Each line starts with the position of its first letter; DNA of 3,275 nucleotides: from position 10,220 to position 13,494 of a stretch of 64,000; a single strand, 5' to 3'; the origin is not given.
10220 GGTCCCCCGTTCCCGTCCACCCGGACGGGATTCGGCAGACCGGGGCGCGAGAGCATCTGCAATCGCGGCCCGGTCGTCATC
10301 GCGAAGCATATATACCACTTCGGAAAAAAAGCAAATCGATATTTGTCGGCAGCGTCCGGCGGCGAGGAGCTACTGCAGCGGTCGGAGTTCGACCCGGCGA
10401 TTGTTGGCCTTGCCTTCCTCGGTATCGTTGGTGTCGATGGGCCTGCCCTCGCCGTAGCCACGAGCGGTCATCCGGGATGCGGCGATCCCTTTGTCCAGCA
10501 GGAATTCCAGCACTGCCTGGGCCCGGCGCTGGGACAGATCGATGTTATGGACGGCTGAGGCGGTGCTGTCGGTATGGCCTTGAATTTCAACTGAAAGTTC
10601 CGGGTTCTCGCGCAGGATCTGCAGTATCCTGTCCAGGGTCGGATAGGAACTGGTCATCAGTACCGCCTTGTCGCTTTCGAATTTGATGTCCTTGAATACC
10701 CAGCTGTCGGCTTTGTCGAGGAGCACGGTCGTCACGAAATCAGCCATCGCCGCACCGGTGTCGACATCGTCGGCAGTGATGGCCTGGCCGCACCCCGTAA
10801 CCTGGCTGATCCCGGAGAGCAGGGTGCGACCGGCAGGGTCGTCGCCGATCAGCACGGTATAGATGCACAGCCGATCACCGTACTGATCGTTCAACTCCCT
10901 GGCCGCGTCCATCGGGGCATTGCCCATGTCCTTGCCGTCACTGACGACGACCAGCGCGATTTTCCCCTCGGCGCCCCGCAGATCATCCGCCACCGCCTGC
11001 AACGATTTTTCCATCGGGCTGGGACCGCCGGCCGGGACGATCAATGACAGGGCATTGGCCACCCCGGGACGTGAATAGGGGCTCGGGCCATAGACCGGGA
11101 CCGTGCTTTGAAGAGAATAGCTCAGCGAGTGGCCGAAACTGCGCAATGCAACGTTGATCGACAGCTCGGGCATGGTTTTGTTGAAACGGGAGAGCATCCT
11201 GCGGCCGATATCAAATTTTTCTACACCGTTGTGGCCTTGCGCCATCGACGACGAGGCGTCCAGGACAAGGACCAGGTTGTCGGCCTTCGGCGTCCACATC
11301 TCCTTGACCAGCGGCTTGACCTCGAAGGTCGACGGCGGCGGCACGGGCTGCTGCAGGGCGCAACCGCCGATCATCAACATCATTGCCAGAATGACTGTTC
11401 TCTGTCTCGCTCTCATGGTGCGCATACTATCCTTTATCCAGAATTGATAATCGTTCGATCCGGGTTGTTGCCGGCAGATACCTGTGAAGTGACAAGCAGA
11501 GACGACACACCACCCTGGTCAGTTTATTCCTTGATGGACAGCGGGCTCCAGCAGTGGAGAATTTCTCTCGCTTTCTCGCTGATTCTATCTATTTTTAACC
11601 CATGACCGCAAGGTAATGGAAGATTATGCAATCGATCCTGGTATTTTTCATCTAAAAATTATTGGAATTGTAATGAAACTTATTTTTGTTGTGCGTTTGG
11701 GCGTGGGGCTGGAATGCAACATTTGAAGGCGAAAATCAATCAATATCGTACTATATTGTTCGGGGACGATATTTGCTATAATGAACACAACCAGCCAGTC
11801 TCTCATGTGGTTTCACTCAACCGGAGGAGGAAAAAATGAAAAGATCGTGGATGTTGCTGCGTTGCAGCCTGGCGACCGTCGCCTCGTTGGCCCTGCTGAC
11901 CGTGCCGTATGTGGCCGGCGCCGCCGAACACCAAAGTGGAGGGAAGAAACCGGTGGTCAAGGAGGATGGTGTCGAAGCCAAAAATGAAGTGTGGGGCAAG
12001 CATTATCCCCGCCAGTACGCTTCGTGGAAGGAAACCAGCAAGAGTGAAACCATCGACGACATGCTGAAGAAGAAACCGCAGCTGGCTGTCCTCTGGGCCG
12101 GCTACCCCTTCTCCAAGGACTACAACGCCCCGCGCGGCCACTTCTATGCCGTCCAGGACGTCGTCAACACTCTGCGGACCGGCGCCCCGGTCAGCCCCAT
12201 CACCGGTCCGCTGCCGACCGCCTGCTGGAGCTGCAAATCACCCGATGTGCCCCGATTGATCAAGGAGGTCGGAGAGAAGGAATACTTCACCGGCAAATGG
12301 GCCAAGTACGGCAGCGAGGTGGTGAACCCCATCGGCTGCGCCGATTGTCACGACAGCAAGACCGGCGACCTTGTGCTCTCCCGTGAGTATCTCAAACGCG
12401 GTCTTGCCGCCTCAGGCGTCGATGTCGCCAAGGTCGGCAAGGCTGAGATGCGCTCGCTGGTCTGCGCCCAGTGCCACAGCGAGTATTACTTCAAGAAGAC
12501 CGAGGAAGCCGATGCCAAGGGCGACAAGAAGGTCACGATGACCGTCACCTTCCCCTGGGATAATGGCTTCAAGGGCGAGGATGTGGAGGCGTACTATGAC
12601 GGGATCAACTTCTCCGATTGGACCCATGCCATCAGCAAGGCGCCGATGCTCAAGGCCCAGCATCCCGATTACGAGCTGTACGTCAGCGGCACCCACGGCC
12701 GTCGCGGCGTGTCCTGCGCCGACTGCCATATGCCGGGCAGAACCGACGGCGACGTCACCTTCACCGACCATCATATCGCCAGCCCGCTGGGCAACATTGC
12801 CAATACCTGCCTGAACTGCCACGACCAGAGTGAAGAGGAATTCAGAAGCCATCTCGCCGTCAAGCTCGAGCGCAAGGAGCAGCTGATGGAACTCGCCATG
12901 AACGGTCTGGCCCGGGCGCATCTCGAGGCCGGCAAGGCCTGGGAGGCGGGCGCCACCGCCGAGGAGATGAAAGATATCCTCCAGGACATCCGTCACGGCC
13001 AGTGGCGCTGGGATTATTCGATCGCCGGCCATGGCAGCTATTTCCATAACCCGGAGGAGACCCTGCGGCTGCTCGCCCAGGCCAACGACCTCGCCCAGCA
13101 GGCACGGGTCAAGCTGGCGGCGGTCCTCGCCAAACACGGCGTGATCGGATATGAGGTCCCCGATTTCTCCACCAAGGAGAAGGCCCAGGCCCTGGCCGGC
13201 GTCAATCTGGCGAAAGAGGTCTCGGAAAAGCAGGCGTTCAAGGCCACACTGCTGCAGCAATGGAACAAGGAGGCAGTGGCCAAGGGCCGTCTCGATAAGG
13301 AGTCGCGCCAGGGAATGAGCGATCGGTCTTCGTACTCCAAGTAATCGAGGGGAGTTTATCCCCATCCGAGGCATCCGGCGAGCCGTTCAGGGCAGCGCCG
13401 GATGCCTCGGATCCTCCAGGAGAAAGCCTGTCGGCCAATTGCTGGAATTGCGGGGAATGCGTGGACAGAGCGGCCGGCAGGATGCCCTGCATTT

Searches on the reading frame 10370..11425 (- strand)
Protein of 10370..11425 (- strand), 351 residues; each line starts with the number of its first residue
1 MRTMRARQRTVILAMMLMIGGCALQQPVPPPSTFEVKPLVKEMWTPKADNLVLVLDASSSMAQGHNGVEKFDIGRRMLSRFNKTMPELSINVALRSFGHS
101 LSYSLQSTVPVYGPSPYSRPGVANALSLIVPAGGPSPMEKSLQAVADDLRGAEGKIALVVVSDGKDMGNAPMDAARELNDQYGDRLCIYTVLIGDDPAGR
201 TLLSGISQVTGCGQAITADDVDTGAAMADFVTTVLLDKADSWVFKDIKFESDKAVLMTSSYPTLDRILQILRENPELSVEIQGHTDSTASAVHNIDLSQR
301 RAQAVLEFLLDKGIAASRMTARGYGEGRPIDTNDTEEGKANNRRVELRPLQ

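Call 37: search_protein_families(library=pfam, proteins=[window:10370-11425:-], max_evalue=0.00001)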
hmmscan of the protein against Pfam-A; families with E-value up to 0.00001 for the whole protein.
window:10370-11425:- (351 aa): 2 families
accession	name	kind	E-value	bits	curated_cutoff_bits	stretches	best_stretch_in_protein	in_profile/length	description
PF00691.25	OmpA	-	1.2e-22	80.5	27.2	1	249-343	2-98/98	OmpA family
PF00092.34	VWA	-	4.9e-06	27.3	23.8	1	50-211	1-155/174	von Willebrand factor type A domain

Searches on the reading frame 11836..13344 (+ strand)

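Call 37: search_protein_families(library=pfam, proteins=[window:11836-13344:+], max_evalue=0.00001)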
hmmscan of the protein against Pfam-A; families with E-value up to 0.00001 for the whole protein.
window:11836-13344:+ (502 aa): 2 families
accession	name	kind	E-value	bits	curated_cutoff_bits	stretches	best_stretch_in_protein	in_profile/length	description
PF02335.20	Cytochrom_C552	-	1.2e-172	575.2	24.1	1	51-482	3-436/438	Cytochrome c552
PF14522.11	Cytochrome_C7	-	3.9e-06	27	24.8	0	287-334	8-53/67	Cytochrome c7 and related cytochrome c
